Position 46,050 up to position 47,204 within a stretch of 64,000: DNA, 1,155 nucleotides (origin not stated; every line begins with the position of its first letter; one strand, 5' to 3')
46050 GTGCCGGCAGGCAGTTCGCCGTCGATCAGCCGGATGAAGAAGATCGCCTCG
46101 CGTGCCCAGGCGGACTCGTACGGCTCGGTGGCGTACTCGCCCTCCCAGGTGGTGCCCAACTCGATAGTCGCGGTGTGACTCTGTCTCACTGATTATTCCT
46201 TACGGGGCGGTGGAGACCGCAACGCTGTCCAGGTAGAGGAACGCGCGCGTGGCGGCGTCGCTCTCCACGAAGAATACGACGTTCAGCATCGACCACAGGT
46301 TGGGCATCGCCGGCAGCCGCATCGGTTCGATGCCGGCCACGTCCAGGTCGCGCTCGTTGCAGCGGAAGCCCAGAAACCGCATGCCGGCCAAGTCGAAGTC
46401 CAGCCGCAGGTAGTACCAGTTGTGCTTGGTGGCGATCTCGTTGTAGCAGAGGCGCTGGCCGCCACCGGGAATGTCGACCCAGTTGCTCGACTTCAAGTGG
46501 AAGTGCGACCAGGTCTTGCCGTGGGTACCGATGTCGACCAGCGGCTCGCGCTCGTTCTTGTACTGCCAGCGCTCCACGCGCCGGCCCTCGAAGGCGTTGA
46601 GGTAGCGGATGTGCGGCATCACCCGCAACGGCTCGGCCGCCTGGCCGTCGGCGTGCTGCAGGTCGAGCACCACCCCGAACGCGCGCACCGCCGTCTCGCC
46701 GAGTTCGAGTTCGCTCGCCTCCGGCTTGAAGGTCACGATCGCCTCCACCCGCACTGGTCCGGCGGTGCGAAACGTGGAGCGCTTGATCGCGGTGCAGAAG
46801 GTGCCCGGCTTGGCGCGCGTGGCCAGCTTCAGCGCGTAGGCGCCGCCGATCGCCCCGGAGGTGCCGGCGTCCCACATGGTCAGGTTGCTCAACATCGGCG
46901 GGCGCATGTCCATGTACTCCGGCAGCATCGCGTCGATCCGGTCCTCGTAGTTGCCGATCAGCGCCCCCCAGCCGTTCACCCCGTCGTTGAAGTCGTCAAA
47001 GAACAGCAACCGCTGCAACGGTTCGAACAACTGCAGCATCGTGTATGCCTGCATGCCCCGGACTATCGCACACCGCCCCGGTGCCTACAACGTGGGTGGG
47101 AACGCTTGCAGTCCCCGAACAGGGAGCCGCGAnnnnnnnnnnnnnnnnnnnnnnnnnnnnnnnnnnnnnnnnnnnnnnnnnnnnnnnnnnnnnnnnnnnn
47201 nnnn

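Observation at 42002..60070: Glycan-processing island unusually rich in Fe(II)/2-oxoglutarate dioxygenases (3x PhyH, 1x TauD/AtsK-like) together with GH32 x2, GH4, Gfo/Idh/MocA, cupin and ATPase-less Opp-like importers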

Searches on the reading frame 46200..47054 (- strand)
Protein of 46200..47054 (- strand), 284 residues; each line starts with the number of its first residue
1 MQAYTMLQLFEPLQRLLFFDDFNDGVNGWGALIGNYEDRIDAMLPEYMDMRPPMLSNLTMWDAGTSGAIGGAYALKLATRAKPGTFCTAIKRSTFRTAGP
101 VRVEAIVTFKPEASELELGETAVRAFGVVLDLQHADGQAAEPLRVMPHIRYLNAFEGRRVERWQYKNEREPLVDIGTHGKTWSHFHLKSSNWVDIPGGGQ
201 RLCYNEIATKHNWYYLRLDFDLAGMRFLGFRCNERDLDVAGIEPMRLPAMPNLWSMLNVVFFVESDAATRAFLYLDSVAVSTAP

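Call 5: search_protein_families(library=pfam, proteins=[window:46200-47054:-], max_evalue=0.001)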
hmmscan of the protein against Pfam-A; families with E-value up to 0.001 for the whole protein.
window:46200-47054:- (284 aa): 1 family
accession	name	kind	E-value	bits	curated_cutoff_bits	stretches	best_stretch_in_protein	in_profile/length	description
PF20562.5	DUF6772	-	1e-111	373.2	27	1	5-282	9-282/284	Domain of unknown function (DUF6772)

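Call 11: search_protein_families(library=ncbifam, proteins=[window:46200-47039:-], max_evalue=0.001)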
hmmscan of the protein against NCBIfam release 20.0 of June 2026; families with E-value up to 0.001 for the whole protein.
window:46200-47039:- (279 aa): 0 families

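Call 16: search_solved_structures(query=window:46200-47039:-, max_evalue=1)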
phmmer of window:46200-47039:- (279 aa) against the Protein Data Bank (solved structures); distinct sequences matched with E-value up to 1: 1.
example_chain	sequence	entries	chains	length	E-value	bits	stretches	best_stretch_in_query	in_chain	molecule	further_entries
3f85_A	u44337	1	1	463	0.087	15.3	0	61-163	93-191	homo trimeric fusion of CFA/I fimbrial subunits B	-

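Call 17: find_homologous_proteins(query=window:46200-47039:-, max_evalue=1e-10)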
Query window:46200-47039:- (279 aa): 767 proteins with E <= 1e-10 among 1731 candidates; the best 120 are listed.
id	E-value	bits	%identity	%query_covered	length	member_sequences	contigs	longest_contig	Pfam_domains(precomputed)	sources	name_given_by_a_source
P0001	2.4e-179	613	94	99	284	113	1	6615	PF20562.6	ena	-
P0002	2.1e-177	606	93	99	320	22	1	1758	PF20562.6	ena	-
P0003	1.3e-168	578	90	97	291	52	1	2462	PF20562.6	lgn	-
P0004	4.0e-164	563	85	99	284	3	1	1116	PF20562.6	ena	-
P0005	1.4e-158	545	84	98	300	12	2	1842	PF20562.6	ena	-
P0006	1.1e-149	515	81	99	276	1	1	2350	PF20562.6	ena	-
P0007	6.8e-145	500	77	99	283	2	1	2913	PF20562.6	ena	-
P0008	2.1e-144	498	78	99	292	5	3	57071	PF20562.6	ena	-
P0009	3.9e-144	497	77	98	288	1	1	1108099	PF20562.6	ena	-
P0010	5.4e-144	497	78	99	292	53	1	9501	PF20562.6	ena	-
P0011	4.4e-140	484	78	98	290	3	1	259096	PF20562.6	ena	-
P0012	5.5e-139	480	74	99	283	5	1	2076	PF20562.6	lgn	-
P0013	4.4e-123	428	65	99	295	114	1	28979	PF20562.6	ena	-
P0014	5.1e-123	428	65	99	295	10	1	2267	PF20562.6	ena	-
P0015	1.7e-121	423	65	99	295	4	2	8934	PF20562.6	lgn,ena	-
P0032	6.6e-117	408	63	99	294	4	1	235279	PF20562.6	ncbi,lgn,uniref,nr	ncbi:hypothetical protein FKZ61_005640 [Litorilinea aerophila]|uniref:Uncharacterized protein n=1 Ta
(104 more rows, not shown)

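Call 19: find_related_loci(query=A1, collection=genome_contigs, flank=10000)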
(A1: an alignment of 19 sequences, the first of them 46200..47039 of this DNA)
Query A1 (279 aa) in genome_contigs; peptide patterns used: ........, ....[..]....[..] (x = any residue, [..] = any of these).
417 stretches matched a pattern; 393 encode a relative of the query (tblastn E <= 1e-3); the best 80 are kept; 80 distinct loci.
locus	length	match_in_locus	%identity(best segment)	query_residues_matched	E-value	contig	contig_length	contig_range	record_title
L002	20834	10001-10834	96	2-279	0e+0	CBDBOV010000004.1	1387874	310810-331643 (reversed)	MAG: Spirochaetia bacterium isolate 68d78d2d-8fbf-4242-a4cd-80a334438824 genome assembly, contig: contig_4, whole genome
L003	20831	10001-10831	94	2-278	0e+0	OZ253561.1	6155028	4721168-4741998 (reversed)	MAG: Spirochaetia bacterium isolate ba2874e9-b452-4f5e-a21f-6ab892bda592 genome assembly, chromosome: 1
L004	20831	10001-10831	94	2-278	1e-180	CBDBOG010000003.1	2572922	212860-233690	MAG: Spirochaetia bacterium isolate 40739a5d-4c61-4e6f-ad63-b7fc718ca5ff genome assembly, contig: contig_3, whole genome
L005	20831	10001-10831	95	2-278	0e+0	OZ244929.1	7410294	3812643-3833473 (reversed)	MAG: Spirochaetia bacterium isolate 8068e3ae-2514-4771-9ed6-15a7f5772894 genome assembly, chromosome: 1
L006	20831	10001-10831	94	2-278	3e-180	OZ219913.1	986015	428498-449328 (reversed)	MAG: Spirochaetia bacterium isolate 65460407-d738-4661-97af-02a88c6845d9 genome assembly, chromosome: 1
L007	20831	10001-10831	93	2-278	1e-179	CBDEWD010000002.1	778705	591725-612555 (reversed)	MAG: Spirochaetia bacterium isolate c5f6e9bc-bcaa-411e-bf86-d1d97e606e4d genome assembly, contig: contig_2, whole genome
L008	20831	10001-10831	93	2-278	8e-179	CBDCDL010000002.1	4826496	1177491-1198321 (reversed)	MAG: Spirochaetia bacterium isolate 978a6f5d-7542-411a-95a3-dd801879e222 genome assembly, contig: contig_2, whole genome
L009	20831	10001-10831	93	2-278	2e-178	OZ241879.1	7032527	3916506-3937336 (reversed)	MAG: Spirochaetia bacterium isolate 33422d00-efb0-4b49-bd16-f937cda21374 genome assembly, chromosome: 1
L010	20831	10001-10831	93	2-278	2e-178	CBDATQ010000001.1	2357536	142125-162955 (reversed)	MAG: Spirochaetia bacterium isolate a15d9f8d-dc76-4eb1-89a5-0bc88780a661 genome assembly, contig: contig_1, whole genome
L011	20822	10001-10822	90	5-278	3e-171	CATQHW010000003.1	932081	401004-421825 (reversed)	MAG: uncultured Spirochaetia bacterium isolate 66362a33-eddf-4579-992a-93dc3fc4ae3b genome assembly, contig: contig_3, w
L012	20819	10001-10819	90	5-277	5e-164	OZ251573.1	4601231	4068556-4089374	MAG: Spirochaetia bacterium isolate 136ba4c7-3ba6-41ec-ab90-2fabde2105be genome assembly, chromosome: 1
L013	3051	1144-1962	84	5-277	1e-169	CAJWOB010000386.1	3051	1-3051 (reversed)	MAG TPA_asm: uncultured Spirochaetaceae bacterium isolate ERR599156_bin.137_MetaBAT_v2.12.1_MAG genome assembly, contig:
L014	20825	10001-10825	79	4-278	6e-147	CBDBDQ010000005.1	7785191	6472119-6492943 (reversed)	MAG: Spirochaetia bacterium isolate f652f7ba-8847-4161-9e61-b7674eda2487 genome assembly, contig: contig_5, whole genome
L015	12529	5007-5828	78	4-277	2e-144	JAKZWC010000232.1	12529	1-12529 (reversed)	MAG: Spirochaetales bacterium isolate Langseth_MAG_00127 Langseth_MAG_00127_000000000232, whole genome shotgun sequence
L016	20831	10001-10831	93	2-278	6e-178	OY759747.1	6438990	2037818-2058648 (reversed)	MAG: Spirochaetia bacterium isolate 029c9a96-c795-42b2-9c0d-59f5314b817a genome assembly, chromosome: 1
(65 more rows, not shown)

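Call 26: find_encoding_contigs(protein=P0013, flank=10000, max_places=3)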
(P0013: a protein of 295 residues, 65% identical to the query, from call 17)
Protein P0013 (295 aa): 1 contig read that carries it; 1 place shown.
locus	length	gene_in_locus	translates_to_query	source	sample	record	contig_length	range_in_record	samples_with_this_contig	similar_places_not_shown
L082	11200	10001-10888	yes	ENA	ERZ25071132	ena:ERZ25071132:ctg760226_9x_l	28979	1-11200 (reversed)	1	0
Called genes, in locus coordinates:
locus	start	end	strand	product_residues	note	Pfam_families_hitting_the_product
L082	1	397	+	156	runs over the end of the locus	-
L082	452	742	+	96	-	-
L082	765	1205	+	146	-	-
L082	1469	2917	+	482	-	PF00884:Sulfatase, PF01663:Phosphodiest (weak), PF02995:DUF229 (weak), PF16347:SGSH_C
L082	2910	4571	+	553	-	-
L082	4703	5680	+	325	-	PF01408:GFO_IDH_MocA, PF02894:GFO_IDH_MocA_C, PF22725:GFO_IDH_MocA_C3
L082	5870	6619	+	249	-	PF05721:PhyH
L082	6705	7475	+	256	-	PF05721:PhyH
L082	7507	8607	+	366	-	PF13415:Beta-prop_FBX42 (faint), PF25210:Kelch_FKB95 (faint), PF01344:Kelch_1 (faint), PF13964:Beta-prop_Calicin (faint), PF24681:Kelch_KLHDC2_KLHL20_DRC7, PF24996:NANM (weak)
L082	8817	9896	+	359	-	PF01408:GFO_IDH_MocA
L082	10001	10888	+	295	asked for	PF20562:DUF6772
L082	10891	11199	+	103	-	?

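Call 27: find_encoding_contigs(protein=P0009, flank=10000, max_places=2)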
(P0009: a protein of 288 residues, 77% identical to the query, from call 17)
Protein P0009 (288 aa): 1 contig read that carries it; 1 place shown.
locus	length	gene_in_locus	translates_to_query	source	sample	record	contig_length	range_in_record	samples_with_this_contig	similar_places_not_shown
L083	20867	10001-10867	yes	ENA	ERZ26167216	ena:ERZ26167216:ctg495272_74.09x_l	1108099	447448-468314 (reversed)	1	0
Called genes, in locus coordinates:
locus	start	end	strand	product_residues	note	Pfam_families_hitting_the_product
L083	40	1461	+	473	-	PF02321:OEP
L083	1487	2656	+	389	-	PF25954:Beta-barrel_RND_2, PF25967:RND-MFP_C (weak)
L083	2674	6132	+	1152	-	PF00873:ACR_tran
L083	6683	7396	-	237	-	PF03235:GmrSD_N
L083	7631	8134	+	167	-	PF12867:DinB_2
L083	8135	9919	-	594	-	PF26099:DUF8034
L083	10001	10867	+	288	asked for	PF20562:DUF6772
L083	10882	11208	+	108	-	-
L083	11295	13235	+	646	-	PF00133:tRNA-synt_1, PF01406:tRNA-synt_1e (faint), PF09334:tRNA-synt_1g, PF00133:tRNA-synt_1, PF01588:tRNA_bind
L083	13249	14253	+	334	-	PF01408:GFO_IDH_MocA, PF22725:GFO_IDH_MocA_C3 (weak)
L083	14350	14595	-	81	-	-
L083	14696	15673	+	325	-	PF23914:TPR_CcmH_CycH, PF00515:TPR_1 (weak), PF07719:TPR_2 (weak), PF13432:TPR_16, PF14559:TPR_19, PF13371:TPR_9 (weak), PF14559:TPR_19 (weak), PF13432:TPR_16, +9 more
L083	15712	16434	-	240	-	PF00406:ADK, PF13207:AAA_17, PF05191:ADK_lid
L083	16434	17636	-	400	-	PF05221:AdoHcyase, PF00670:AdoHcyase_NAD, PF02826:2-Hacid_dh_C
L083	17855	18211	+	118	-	-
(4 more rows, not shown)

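Call 28: find_encoding_contigs(protein=P0032, flank=10000, max_places=2)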
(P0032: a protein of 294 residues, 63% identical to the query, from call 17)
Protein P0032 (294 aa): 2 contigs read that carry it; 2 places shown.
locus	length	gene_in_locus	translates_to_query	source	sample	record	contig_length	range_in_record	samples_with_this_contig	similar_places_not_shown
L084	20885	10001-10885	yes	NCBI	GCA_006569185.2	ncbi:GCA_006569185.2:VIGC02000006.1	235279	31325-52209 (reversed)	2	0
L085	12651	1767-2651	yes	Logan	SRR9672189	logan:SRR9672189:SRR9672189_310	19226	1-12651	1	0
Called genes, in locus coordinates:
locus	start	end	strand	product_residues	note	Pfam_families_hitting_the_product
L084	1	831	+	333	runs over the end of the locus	PF19300:BPD_transp_1_N, PF00528:BPD_transp_1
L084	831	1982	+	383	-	PF12911:OppC_N, PF00528:BPD_transp_1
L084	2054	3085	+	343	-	PF00005:ABC_tran, PF02463:SMC_N (faint), PF13304:AAA_21 (weak), PF08352:oligo_HPY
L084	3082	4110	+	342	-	PF00005:ABC_tran, PF08352:oligo_HPY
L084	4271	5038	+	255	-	PF03328:HpcH_HpaI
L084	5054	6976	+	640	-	PF07944:Beta-AFase-like_GH127_cat, PF20736:Glyco_hydro127M, PF20737:Glyco_hydro127C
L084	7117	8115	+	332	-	PF01408:GFO_IDH_MocA, PF22725:GFO_IDH_MocA_C3, PF02894:GFO_IDH_MocA_C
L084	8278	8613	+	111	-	-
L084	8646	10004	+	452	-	PF23500:DUF7133, PF07995:GSDH, PF22807:TrAA12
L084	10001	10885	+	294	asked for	PF20562:DUF6772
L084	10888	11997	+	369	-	PF02615:Ldh_2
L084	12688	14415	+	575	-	PF00496:SBP_bac_5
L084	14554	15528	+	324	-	PF19300:BPD_transp_1_N (weak), PF00528:BPD_transp_1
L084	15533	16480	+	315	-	PF12911:OppC_N, PF00528:BPD_transp_1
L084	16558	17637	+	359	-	PF00107:ADH_zinc_N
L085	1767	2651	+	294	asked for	PF20562:DUF6772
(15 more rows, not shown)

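Call 29: predict_structure(alignment_id=A1)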
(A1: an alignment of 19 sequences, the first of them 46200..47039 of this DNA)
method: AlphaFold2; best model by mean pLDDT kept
length: 279 residues; sequences in the alignment: 19
mean_pLDDT: 73.5   pTM: 0.79
mean pLDDT of the five models: 73.5, 72.2, 71.8, 68.5, 67.4
residues with pLDDT >= 90: 72; 70-90: 106; 50-70: 48; < 50: 53
segments of 3 or more residues with pLDDT < 50: 1-3, 28-66, 169-179
pLDDT, mean of each block of 10 residues (from residue 1): 55 81 58 42 39 40 50 76 80 88 79 76 88 77 93 92 67 45 79 84 67 93 94 92 72 87 83 84
secondary structure, 60 per line:
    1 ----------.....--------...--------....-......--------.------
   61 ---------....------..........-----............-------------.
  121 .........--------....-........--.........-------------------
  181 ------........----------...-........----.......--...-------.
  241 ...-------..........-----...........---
elements in order: E11-15 E24-26 H35-38 H40-45 E70-73 E80-89 E95-106 E120-129 E138-141 E143-150 E153-161 E187-194 E209-216 E221-227 E230-232 E240-243 E251-260 E266-276

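Call 54: search_protein_families(library=pfam, proteins=[L002:34-825:+, L002:911-2278:+, L002:2429-3256:+, L002:3448-3954:+], max_evalue=0.001)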
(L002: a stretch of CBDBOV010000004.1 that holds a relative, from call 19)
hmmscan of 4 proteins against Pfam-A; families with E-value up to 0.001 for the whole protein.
L002:34-825:+ (263 aa): 2 families
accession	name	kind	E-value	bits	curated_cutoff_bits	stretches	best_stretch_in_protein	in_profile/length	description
PF21537.2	DUF1980_C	-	6.6e-22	78.1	25.9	1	166-262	42-140/141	DUF1980 C-terminal domain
PF09323.15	DUF1980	-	5.4e-05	24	25.9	1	24-119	1-107/110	DUF1980 N-terminal domain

L002:911-2278:+ (455 aa): 2 families
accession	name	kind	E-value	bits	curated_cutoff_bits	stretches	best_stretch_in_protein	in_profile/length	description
PF13205.12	Big_5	-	7.5e-11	43.1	23.6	1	38-136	3-105/105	Bacterial Ig-like domain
PF07676.18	PD40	-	1.3e-09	38.2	20.9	0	270-284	12-26/38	WD40-like Beta Propeller Repeat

L002:2429-3256:+ (275 aa): 1 family
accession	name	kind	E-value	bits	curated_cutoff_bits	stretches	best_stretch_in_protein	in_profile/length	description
PF01261.30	AP_endonuc_2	-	8.2e-26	91.6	31.1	1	19-245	1-230/249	Xylose isomerase-like TIM barrel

L002:3448-3954:+ (168 aa): 1 family
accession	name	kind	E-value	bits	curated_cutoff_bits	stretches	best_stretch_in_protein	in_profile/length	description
PF01850.27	PIN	-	1.1e-13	52.2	23.6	1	44-159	1-117/120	PIN domain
